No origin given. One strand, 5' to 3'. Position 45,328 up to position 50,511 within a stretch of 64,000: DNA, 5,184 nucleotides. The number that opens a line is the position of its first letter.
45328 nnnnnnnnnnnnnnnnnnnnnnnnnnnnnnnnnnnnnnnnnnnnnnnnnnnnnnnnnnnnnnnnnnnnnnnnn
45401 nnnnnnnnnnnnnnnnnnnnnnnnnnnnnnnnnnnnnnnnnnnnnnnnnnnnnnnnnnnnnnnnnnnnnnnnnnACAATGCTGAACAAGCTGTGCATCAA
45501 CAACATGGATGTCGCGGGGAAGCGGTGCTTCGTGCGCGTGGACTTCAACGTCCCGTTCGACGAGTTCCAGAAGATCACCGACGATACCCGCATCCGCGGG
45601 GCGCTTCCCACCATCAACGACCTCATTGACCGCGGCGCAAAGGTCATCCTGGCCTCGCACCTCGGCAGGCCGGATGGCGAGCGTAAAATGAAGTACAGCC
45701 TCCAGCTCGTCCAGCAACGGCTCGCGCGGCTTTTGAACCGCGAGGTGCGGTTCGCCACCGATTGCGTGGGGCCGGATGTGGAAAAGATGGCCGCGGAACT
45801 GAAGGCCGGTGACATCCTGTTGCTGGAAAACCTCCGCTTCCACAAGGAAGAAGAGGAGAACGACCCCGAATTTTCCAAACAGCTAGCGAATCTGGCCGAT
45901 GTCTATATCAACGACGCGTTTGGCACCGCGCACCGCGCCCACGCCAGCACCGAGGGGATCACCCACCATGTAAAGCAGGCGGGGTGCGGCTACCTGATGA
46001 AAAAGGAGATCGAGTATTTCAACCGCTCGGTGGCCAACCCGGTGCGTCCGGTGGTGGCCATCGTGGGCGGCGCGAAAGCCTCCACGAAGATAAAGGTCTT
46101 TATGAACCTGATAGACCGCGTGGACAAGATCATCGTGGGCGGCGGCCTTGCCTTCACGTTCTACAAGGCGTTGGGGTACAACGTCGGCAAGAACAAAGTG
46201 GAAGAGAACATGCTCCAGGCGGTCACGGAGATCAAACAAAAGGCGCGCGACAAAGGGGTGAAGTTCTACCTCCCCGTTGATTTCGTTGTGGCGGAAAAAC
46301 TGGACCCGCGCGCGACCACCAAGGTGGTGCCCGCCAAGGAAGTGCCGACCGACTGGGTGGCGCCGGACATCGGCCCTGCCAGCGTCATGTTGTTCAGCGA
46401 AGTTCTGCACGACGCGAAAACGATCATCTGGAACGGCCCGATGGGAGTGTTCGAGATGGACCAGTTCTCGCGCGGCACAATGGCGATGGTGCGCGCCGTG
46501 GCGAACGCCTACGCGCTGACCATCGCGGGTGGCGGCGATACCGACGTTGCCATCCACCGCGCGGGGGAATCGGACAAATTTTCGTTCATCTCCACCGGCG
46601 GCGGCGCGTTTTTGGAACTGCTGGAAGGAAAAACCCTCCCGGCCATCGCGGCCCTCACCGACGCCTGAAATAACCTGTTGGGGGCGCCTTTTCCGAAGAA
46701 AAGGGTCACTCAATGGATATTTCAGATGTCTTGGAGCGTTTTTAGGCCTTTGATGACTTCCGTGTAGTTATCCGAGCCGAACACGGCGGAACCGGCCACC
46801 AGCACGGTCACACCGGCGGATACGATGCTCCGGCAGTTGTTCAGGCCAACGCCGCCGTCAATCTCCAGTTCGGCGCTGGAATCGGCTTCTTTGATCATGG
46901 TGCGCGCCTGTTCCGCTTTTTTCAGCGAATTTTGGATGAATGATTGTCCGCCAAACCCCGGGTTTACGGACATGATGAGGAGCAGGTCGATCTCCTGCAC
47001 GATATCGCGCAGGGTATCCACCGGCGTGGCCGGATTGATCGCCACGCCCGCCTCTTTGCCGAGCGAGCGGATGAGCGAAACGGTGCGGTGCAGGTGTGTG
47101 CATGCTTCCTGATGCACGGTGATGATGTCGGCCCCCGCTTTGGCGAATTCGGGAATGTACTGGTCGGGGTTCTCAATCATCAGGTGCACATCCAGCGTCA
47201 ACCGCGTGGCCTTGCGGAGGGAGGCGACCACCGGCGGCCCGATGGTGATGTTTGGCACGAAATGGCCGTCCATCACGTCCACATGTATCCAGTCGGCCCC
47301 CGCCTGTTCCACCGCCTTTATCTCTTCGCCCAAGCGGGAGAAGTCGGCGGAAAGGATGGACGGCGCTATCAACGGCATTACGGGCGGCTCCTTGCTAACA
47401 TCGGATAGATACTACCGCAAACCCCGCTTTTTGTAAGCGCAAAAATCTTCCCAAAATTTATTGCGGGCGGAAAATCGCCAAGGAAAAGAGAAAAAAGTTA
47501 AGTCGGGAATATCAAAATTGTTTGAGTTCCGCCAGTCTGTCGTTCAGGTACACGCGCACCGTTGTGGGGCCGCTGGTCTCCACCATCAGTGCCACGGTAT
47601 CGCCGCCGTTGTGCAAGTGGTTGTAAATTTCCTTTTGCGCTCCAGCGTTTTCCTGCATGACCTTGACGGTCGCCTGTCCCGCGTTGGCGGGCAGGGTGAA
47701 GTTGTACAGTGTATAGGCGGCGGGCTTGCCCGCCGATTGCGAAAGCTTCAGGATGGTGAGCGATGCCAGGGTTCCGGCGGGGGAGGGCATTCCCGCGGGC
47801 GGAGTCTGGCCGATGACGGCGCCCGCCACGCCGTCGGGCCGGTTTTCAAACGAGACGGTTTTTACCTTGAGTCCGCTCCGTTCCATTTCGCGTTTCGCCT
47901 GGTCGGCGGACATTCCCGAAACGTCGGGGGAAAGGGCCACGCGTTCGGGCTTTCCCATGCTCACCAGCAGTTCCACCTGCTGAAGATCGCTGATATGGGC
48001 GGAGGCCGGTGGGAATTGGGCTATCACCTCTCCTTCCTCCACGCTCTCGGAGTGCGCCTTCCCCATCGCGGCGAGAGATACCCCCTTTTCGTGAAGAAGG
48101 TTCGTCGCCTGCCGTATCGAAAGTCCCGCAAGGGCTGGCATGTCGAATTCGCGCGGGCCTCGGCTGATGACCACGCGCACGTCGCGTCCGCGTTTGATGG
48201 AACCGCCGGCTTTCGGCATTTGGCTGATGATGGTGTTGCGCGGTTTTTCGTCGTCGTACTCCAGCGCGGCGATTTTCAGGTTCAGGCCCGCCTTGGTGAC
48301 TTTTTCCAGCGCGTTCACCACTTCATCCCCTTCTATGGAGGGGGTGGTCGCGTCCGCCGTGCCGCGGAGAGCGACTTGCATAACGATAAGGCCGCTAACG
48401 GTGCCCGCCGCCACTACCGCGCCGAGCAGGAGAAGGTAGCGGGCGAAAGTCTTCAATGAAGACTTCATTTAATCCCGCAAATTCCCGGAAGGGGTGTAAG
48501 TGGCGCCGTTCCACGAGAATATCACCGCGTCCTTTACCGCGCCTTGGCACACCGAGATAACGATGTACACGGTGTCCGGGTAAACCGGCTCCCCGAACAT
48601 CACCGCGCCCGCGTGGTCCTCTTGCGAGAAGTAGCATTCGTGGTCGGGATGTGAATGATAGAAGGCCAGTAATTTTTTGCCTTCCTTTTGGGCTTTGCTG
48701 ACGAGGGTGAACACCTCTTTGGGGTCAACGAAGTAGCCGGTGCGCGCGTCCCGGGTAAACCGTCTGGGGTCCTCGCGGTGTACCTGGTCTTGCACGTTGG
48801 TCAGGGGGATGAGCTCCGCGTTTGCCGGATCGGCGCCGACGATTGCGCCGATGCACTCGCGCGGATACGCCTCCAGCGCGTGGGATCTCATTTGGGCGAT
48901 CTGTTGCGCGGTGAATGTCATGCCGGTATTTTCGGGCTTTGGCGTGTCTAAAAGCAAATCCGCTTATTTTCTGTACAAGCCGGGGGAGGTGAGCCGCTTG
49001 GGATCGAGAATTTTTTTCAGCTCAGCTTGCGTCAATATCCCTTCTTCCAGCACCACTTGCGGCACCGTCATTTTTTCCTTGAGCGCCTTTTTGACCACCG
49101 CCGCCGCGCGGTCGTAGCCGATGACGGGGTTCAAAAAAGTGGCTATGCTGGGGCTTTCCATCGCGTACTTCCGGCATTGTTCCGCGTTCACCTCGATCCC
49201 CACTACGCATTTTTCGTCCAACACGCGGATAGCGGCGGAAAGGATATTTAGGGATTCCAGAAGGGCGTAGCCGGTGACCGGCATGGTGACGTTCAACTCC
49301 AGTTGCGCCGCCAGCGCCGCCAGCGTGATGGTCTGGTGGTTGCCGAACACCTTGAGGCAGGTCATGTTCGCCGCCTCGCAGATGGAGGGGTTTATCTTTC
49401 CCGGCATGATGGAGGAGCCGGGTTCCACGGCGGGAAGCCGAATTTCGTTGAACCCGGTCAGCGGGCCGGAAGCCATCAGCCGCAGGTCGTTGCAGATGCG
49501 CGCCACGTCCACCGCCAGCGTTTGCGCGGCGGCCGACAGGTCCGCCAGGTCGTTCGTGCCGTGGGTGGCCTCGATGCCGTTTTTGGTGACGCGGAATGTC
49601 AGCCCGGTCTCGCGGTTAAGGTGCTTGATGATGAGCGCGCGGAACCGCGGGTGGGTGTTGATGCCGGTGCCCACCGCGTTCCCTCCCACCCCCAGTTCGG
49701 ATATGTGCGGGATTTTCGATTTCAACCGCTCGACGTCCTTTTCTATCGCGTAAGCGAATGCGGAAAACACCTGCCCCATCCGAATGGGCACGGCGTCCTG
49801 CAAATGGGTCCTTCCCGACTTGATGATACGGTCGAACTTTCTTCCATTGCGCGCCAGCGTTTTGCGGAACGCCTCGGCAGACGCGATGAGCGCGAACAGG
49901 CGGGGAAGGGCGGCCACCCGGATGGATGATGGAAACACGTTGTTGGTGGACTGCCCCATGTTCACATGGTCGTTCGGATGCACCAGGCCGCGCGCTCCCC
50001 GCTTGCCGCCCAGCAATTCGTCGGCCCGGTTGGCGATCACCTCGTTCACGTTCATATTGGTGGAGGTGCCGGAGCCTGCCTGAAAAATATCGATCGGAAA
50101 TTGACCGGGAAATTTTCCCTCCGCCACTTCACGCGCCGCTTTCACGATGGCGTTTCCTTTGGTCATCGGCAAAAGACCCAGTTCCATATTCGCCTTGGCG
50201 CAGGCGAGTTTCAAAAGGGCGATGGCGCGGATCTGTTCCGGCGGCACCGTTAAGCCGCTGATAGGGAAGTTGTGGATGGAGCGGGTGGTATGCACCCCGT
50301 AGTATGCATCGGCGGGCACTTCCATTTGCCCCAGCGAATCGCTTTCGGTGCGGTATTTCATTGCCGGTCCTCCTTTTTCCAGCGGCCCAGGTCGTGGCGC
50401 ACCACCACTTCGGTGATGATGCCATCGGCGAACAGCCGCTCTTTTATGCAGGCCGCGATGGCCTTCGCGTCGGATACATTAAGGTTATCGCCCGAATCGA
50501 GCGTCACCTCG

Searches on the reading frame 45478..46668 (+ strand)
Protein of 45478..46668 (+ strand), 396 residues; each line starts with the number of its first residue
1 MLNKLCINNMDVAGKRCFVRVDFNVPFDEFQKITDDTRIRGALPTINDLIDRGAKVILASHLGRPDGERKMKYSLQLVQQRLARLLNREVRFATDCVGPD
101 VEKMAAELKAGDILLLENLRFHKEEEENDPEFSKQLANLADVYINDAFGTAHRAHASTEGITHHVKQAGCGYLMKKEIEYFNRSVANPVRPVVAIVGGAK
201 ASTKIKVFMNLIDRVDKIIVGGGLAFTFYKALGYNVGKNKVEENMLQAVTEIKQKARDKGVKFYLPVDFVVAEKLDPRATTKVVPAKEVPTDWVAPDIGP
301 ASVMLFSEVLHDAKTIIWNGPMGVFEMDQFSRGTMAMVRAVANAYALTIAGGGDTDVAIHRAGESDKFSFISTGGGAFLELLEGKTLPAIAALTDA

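Call 6: search_protein_families(library=pfam, proteins=[window:45478-46668:+], max_evalue=0.001)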
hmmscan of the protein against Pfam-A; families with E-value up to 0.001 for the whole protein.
window:45478-46668:+ (396 aa): 1 family
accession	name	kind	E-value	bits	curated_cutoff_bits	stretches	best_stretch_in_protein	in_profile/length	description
PF00162.24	PGK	-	2.2e-157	524.4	27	1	7-385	1-379/379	Phosphoglycerate kinase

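Call 40: find_homologous_proteins(query=window:45478-46668:+, max_evalue=1e-50)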
Query window:45478-46668:+ (396 aa): 8000 proteins with E <= 1e-50 among 8000 candidates; the best 120 are listed.
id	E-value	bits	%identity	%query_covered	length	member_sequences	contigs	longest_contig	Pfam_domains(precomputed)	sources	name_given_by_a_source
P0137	4.5e-262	886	100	100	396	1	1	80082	PF00162.25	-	-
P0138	3.8e-237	804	90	100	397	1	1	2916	PF00162.25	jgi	-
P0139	4.8e-230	781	88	100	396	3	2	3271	PF00162.25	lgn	-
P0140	5.5e-230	781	88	100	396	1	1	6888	PF00162.25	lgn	-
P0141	7.4e-230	780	88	100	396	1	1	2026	PF00162.25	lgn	-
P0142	9.5e-230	780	88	100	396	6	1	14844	PF00162.25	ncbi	-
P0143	2.9e-229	778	87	100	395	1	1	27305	PF00162.25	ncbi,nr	ncbi:MAG: phosphoglycerate kinase [Nitrospinae bacterium]|nr:phosphoglycerate kinase [Nitrospinota b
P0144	1.1e-227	773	85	100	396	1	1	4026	PF00162.25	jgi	jgi:phosphoglycerate kinase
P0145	5.7e-216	735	82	99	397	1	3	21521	PF00162.25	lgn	-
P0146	2.4e-215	733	83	100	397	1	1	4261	PF00162.25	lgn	-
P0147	2.6e-215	732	82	100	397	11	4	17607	PF00162.25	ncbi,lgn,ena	-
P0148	2.8e-198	676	76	100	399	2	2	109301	PF00162.25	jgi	-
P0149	2.1e-197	674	76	100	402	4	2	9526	PF00162.25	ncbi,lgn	ncbi:MAG: phosphoglycerate kinase [Nitrospinota bacterium]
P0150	4.2e-197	673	74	100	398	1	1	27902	PF00162.25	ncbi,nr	ncbi:MAG: phosphoglycerate kinase [bacterium]|nr:MAG: phosphoglycerate kinase [bacterium]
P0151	3.1e-195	666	75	100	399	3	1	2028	PF00162.25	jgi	-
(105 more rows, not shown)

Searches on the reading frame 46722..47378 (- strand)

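Call 6: search_protein_families(library=pfam, proteins=[window:46722-47378:-], max_evalue=0.001)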
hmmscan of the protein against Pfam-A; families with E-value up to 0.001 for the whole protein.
window:46722-47378:- (218 aa): 2 families
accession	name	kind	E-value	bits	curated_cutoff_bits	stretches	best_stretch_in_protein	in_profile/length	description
PF00834.25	Ribul_P_3_epim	-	3.4e-86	288.1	21.1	1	4-200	2-198/198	Ribulose-phosphate 3 epimerase family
PF01729.25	QRPTase_C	-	4.3e-05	23.7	23.1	0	153-199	112-158/169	Quinolinate phosphoribosyl transferase, C-terminal domain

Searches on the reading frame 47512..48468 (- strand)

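Call 7: search_protein_families(library=pfam, proteins=[window:47512-48468:-], max_evalue=0.001)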
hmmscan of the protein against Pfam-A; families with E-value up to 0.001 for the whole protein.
window:47512-48468:- (318 aa): 1 family
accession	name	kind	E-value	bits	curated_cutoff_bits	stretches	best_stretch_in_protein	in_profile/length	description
PF03793.24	PASTA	-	4.5e-35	119.9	23.2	3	181-233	4-56/64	PASTA domain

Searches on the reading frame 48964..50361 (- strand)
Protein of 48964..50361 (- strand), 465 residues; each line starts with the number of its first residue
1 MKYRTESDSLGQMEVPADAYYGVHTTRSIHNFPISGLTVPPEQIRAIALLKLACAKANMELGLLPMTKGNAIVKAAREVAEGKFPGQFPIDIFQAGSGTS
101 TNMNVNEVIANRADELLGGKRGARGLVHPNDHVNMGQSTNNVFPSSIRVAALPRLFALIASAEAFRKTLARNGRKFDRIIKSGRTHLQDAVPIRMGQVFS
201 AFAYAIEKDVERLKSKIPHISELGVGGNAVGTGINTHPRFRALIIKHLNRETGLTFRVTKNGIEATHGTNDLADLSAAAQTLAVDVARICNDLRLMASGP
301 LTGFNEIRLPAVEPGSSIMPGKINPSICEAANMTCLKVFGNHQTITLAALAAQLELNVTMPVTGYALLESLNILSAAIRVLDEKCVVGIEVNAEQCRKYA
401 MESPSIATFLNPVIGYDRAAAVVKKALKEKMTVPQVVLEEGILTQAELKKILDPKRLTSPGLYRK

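Call 7: search_protein_families(library=pfam, proteins=[window:48964-50361:-], max_evalue=0.001)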
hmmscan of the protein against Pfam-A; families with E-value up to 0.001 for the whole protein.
window:48964-50361:- (465 aa): 2 families
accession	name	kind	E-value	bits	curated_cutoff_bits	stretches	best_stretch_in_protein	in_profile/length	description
PF00206.25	Lyase_1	-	1.4e-87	294.5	27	1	11-340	1-312/312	Lyase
PF10415.14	FumaraseC_C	-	2.3e-20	73.2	32.5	1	406-458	1-53/54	Fumarase C C-terminus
